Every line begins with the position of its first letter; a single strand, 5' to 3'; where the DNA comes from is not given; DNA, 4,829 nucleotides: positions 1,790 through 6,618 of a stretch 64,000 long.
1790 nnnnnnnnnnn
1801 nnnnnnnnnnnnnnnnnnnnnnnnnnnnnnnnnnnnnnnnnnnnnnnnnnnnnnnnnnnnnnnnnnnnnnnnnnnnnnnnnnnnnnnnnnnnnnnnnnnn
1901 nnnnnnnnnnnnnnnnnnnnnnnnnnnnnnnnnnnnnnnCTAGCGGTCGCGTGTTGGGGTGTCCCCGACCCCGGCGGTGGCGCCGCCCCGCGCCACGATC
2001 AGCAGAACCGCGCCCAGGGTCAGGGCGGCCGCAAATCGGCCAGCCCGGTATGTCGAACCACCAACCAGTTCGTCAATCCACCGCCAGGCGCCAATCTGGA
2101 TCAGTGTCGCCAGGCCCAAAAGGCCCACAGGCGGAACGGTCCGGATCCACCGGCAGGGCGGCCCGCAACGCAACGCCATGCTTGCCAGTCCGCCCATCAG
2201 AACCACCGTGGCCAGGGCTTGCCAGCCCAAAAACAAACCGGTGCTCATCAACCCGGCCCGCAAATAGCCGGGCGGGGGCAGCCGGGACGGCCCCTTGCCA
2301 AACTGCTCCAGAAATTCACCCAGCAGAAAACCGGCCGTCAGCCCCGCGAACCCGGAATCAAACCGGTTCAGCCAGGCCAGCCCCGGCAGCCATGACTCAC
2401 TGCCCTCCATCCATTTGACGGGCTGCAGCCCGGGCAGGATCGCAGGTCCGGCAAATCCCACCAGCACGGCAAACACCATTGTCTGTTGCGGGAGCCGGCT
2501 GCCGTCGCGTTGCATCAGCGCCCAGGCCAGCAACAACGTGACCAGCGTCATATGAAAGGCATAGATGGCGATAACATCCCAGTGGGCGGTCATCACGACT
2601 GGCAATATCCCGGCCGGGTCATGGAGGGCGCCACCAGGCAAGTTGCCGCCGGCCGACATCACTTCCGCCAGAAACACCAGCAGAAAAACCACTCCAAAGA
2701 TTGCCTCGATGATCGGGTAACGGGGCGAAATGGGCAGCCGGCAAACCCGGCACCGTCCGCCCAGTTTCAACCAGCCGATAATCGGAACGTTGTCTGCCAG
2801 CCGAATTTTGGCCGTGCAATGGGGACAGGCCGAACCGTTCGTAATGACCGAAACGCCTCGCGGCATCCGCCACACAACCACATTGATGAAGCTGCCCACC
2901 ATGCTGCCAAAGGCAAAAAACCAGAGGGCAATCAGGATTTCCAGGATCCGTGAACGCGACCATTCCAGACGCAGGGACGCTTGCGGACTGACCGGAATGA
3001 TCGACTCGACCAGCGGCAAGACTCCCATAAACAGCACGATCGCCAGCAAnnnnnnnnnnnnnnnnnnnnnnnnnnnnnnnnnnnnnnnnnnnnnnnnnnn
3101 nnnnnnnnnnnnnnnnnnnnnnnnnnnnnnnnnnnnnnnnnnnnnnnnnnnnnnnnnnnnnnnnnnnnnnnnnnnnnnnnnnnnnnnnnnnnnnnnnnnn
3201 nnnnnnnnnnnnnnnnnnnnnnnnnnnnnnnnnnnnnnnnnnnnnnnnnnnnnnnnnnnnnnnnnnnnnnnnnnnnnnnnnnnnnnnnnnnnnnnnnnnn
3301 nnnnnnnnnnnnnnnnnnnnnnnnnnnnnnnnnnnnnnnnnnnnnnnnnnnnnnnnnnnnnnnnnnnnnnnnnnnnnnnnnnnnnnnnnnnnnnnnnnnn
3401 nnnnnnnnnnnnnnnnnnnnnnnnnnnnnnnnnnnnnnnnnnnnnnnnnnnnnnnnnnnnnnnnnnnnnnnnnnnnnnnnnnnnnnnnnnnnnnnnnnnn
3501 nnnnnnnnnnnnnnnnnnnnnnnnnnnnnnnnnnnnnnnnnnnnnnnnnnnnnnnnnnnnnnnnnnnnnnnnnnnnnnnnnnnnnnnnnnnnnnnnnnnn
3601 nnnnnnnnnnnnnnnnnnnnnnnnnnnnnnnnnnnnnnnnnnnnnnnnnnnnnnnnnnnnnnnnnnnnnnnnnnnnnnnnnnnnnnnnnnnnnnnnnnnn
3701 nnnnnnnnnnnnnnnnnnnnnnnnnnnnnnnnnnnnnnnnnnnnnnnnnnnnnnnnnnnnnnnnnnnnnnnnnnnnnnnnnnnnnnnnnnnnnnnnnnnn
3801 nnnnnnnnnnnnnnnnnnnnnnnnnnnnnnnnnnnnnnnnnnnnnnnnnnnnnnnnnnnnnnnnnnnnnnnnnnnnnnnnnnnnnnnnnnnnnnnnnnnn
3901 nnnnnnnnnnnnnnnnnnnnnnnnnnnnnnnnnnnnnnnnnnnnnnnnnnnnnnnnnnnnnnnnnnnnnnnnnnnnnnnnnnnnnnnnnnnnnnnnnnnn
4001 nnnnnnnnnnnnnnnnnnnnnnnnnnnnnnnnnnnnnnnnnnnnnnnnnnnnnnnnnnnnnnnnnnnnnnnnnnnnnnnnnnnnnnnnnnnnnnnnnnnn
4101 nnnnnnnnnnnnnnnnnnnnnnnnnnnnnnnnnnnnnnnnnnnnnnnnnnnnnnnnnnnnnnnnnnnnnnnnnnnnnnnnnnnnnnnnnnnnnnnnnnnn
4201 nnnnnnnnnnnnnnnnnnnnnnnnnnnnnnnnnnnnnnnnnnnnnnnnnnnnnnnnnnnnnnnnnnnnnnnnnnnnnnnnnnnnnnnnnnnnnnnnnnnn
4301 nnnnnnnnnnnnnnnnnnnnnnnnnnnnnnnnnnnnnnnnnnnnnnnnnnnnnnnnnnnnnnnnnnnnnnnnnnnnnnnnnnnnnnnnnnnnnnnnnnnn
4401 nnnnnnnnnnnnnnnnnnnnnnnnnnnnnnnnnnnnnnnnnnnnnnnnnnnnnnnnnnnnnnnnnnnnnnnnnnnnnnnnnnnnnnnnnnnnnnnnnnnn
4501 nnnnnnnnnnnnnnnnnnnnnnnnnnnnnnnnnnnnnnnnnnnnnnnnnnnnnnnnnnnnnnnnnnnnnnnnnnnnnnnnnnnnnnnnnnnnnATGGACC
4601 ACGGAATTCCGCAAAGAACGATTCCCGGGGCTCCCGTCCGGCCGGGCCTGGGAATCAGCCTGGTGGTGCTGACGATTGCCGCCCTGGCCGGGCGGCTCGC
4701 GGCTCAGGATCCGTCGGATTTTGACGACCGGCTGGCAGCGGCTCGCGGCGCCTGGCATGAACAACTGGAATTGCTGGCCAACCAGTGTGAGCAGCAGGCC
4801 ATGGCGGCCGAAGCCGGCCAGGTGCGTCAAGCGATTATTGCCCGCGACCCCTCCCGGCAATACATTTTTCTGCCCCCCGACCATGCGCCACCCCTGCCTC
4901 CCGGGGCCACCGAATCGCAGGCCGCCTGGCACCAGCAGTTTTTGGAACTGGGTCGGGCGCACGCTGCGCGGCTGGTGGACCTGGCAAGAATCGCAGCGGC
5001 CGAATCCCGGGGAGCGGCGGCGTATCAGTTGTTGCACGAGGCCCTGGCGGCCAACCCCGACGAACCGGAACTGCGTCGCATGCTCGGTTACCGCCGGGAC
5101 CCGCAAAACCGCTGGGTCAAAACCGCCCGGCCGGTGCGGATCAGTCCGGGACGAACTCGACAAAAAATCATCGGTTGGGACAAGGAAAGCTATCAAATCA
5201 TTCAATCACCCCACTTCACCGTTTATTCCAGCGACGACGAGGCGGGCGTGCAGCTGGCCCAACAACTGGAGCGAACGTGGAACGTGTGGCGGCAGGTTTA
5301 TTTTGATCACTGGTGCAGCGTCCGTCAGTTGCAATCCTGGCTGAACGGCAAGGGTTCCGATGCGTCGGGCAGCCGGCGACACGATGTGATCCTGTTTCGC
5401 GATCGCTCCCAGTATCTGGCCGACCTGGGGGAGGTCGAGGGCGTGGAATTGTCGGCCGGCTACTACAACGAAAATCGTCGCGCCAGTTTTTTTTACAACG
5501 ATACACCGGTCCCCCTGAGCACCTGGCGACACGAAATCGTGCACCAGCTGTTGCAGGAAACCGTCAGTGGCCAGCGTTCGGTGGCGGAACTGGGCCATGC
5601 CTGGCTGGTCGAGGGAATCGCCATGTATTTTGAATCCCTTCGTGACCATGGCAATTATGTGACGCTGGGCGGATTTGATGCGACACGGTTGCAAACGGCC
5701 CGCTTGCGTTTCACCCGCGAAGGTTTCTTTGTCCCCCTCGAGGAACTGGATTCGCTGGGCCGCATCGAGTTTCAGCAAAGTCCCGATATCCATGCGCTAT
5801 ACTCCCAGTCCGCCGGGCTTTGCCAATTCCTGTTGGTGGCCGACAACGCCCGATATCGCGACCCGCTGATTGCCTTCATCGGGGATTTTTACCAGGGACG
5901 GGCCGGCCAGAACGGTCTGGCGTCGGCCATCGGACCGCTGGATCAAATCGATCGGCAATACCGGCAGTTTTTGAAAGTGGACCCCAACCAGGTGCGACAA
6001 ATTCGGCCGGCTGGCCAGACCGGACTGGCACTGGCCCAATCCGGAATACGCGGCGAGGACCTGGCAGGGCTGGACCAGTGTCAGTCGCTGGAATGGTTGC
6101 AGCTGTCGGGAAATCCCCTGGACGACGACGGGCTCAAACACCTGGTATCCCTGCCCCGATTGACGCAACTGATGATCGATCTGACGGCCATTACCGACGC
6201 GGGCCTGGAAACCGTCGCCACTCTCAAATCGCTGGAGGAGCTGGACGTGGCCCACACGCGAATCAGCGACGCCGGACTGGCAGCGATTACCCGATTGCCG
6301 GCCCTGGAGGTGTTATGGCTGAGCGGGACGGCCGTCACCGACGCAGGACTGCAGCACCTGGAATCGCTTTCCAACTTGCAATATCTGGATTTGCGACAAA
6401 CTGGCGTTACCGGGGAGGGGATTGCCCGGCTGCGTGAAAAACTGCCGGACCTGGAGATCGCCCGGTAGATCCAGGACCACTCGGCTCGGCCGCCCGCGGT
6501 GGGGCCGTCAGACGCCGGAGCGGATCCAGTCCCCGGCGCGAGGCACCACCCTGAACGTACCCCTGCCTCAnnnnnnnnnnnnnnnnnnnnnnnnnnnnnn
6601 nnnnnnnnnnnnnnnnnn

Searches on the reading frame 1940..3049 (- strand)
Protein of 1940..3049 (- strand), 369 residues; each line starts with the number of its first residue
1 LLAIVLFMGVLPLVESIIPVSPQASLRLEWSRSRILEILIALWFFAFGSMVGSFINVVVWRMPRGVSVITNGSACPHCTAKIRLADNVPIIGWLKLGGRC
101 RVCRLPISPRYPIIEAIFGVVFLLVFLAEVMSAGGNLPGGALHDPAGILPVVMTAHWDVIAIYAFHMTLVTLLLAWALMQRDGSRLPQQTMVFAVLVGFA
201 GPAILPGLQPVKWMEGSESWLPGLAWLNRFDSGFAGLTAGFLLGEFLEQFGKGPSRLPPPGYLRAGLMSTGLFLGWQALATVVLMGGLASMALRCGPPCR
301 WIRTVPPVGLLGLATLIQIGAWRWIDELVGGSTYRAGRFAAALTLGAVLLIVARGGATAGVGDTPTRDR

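Call 44: search_protein_families(library=pfam, proteins=[window:1940-3049:-], max_evalue=0.0001)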
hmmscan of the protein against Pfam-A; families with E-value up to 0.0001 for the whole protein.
window:1940-3049:- (369 aa): 1 family
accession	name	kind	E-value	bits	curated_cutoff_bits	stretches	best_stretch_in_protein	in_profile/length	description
PF06750.18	A24_N_bact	-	2.7e-30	104.7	23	1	47-127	2-82/84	Bacterial Peptidase A24 N-terminal domain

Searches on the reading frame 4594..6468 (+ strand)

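Call 44: search_protein_families(library=pfam, proteins=[window:4594-6468:+], max_evalue=0.0001)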
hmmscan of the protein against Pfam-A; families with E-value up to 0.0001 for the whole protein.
window:4594-6468:+ (624 aa): 5 families
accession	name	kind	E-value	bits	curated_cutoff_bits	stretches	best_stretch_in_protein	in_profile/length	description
PF13516.12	LRR_6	-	2.7e-12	46.2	23.4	0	545-565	3-23/24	Leucine Rich repeat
PF12799.13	LRR_4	-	6.6e-12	45.7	27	0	545-583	1-38/44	Leucine Rich repeats (2 copies)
PF13855.12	LRR_8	-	1.5e-10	41.1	27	1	546-602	2-58/61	Leucine rich repeat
PF23598.1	LRR_14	-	1.4e-06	27.8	40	1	490-601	15-125/353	Leucine-rich repeat region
PF24758.1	LRR_At5g56370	-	3.6e-05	24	27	0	543-621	9-89/227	FBD-associated F-box protein At5g56370, LRR repeats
